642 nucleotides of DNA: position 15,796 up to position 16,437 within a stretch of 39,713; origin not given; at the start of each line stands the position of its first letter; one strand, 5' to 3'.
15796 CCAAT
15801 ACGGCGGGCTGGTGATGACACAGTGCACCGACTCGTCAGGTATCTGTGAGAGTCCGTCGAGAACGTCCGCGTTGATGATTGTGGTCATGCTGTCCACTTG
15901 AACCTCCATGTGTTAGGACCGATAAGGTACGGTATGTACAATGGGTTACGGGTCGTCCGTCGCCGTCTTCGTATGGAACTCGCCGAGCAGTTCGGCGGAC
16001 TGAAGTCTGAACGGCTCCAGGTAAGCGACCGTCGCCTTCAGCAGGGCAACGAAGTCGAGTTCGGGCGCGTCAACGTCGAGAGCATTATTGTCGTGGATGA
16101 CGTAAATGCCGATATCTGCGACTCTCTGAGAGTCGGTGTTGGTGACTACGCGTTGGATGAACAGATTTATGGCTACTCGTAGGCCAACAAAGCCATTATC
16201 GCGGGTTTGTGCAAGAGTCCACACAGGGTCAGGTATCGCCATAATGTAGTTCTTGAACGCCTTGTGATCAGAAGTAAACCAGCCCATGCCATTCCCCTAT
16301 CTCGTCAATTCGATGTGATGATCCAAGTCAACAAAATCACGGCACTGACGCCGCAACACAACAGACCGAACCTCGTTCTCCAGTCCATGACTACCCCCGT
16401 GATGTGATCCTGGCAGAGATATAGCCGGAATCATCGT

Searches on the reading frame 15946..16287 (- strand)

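Call 10: search_protein_families(library=pfam, proteins=[window:15946-16287:-], max_evalue=0.01)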
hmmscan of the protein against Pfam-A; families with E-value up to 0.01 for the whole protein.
window:15946-16287:- (113 aa): 0 families

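Call 11: search_protein_families(library=phrogs, proteins=[window:15946-16287:-], max_evalue=0.01)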
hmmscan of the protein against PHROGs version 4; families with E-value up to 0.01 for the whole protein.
window:15946-16287:- (113 aa): 0 families

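Call 66: search_protein_families(library=ncbifam, proteins=[window:15946-16287:-], max_evalue=0.1)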
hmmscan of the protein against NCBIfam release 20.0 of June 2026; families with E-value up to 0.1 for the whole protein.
window:15946-16287:- (113 aa): 1 family
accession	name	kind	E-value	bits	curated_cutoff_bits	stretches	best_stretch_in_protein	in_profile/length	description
NF009131.0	PRK12484.1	equivalog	0.098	11.3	330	0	4-45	206-246/455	nicotinate phosphoribosyltransferase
